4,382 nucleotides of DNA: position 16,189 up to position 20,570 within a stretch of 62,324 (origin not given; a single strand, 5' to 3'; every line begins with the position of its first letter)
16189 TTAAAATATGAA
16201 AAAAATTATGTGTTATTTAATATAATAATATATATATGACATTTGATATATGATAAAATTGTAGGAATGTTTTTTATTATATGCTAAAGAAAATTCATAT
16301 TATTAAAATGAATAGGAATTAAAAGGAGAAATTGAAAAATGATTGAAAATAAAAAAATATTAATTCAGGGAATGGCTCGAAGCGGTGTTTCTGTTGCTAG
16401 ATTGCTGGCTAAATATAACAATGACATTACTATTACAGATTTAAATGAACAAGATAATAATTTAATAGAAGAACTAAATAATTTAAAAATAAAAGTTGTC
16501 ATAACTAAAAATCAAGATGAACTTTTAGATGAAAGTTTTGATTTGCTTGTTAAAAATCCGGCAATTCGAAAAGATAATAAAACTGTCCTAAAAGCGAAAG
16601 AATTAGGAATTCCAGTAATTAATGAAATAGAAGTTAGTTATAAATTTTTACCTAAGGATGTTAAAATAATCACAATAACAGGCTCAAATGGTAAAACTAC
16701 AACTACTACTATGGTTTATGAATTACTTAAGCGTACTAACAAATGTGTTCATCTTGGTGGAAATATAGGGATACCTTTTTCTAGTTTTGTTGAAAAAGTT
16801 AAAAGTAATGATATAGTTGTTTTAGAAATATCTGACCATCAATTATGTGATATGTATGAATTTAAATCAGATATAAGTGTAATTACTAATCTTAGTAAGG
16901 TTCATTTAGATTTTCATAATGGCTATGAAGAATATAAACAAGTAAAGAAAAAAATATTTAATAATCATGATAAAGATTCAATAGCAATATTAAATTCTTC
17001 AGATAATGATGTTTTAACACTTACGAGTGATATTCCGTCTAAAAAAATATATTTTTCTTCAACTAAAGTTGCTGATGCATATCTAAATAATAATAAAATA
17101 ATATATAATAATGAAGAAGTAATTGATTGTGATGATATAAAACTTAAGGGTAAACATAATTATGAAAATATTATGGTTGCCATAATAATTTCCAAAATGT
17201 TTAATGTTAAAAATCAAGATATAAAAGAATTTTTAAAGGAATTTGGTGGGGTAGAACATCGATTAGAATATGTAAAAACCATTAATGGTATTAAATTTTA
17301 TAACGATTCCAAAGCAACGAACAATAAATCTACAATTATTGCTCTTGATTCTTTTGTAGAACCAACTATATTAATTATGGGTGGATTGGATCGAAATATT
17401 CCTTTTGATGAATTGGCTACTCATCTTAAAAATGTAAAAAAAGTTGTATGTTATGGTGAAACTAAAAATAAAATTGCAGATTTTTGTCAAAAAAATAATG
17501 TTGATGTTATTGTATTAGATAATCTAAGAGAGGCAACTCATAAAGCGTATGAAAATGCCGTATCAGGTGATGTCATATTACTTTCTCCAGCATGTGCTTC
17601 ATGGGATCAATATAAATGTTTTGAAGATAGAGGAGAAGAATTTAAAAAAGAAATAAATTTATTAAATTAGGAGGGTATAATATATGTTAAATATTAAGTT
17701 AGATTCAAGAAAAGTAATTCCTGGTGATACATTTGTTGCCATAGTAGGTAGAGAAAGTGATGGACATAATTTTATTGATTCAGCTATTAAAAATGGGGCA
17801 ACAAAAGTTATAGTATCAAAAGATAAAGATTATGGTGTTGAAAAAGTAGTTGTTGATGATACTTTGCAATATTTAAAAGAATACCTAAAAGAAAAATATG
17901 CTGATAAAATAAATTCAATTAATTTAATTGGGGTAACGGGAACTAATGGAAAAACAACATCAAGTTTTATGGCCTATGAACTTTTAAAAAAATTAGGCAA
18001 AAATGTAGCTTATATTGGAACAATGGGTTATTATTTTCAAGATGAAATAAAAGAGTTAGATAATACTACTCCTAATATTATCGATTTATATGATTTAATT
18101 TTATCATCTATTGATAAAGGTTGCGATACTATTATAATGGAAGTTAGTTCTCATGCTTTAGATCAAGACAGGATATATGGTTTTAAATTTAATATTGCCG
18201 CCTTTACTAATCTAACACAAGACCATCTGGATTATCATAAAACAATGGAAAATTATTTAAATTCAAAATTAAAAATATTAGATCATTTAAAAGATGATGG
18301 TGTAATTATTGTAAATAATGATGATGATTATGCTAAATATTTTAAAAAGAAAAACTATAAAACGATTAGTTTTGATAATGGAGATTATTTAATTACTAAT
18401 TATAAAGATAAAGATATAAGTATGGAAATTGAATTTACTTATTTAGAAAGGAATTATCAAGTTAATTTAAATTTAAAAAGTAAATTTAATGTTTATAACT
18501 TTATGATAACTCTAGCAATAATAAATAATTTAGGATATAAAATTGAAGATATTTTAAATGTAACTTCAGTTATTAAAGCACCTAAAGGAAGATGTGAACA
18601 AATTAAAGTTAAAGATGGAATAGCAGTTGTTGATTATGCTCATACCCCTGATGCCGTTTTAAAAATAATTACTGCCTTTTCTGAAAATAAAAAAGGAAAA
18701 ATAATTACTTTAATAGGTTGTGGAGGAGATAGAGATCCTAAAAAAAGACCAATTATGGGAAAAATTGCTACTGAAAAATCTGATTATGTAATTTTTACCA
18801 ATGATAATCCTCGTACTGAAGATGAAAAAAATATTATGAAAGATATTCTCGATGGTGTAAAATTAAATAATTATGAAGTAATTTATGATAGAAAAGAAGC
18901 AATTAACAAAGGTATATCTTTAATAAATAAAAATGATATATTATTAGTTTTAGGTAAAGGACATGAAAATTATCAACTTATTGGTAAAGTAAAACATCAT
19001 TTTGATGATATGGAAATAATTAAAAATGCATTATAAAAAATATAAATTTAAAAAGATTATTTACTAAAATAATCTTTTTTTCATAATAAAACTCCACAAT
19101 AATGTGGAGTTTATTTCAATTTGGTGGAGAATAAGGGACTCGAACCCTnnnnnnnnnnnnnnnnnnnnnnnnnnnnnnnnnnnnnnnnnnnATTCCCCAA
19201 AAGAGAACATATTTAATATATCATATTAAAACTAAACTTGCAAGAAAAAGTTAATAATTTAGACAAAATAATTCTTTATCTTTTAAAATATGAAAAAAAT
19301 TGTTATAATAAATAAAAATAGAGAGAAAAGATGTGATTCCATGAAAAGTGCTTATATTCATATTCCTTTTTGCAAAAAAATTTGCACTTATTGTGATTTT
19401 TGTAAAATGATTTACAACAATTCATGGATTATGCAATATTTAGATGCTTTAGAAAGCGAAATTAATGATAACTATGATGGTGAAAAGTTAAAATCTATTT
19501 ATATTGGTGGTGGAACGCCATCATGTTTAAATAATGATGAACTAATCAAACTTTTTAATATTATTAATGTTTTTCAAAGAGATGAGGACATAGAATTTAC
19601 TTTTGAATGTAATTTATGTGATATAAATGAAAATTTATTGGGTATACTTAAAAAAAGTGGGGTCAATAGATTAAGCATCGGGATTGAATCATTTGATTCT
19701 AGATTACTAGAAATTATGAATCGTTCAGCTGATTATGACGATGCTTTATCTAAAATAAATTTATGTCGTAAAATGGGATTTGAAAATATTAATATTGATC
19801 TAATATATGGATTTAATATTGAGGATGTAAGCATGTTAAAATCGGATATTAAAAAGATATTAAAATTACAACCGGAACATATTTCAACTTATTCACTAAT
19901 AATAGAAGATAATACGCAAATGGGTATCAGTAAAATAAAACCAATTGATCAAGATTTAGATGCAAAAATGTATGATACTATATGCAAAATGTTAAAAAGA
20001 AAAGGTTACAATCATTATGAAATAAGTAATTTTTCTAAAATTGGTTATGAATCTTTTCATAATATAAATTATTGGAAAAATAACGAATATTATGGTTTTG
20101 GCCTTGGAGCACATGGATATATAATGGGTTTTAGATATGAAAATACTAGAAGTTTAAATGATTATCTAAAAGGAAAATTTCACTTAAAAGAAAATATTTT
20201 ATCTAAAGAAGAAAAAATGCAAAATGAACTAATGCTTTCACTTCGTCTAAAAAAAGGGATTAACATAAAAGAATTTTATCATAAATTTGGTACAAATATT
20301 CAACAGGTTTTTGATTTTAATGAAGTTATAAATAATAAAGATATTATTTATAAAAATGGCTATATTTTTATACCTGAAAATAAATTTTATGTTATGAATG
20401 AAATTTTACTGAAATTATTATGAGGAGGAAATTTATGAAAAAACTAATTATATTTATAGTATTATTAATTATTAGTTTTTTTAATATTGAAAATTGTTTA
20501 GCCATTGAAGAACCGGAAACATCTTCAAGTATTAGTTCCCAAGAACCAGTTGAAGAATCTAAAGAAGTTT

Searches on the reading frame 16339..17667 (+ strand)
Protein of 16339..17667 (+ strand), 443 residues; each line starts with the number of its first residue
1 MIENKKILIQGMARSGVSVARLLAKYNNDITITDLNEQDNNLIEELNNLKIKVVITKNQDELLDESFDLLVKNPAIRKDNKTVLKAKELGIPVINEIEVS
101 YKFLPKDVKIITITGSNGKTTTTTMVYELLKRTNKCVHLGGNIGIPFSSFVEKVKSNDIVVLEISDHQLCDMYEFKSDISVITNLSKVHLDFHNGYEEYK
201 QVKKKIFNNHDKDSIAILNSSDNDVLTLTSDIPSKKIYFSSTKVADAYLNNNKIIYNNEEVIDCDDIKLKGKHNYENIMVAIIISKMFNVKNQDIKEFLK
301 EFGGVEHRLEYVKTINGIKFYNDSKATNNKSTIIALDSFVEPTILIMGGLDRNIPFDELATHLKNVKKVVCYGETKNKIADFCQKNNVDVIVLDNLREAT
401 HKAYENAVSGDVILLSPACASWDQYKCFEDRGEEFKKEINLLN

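Call 56: search_protein_families(library=pfam, proteins=[window:16339-17667:+], max_evalue=0.00001)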
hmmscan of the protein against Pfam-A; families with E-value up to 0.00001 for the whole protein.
window:16339-17667:+ (443 aa): 3 families
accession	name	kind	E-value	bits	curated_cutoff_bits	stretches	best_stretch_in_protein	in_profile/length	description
PF08245.18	Mur_ligase_M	-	2.4e-33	116.2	24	1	113-284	1-199/200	Mur ligase middle domain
PF02875.26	Mur_ligase_C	-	4.6e-15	57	28.4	1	307-419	1-127/127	Mur ligase, glutamate ligase domain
PF21799.2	MurD-like_N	-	1.5e-08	35.2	27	1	5-94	1-87/88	Mur ligase MurD-like, N-terminal domain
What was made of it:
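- On Mollicutes Vlp/Vsa-type variable lipoprotein family: MurD-like and Mur ligase genes lie at 16339-19036 (call 56).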

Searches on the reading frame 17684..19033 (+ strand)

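Call 56: search_protein_families(library=pfam, proteins=[window:17684-19033:+], max_evalue=0.00001)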
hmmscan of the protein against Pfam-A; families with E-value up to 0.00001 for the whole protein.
window:17684-19033:+ (450 aa): 3 families
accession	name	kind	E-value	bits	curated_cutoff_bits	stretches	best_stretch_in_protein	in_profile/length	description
PF08245.18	Mur_ligase_M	-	6.6e-50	170.3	24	1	84-279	1-199/200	Mur ligase middle domain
PF02875.26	Mur_ligase_C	-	2.9e-29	102.9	28.4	1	302-426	1-127/127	Mur ligase, glutamate ligase domain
PF01225.30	Mur_ligase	-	1.9e-07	31.8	21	1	4-51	5-57/95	Mur ligase family, catalytic domain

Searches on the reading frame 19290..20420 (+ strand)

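Call 42: search_protein_families(library=pfam, proteins=[window:19290-20420:+], max_evalue=0.001)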
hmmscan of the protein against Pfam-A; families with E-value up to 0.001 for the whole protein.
window:19290-20420:+ (377 aa): 2 families
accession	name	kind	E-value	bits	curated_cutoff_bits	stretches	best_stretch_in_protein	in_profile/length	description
PF04055.27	Radical_SAM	-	4.6e-25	89.2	29.5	1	22-181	1-160/166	Radical SAM superfamily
PF06969.22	HemN_C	-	1.4e-08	35.1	24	1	304-342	1-39/67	HemN C-terminal domain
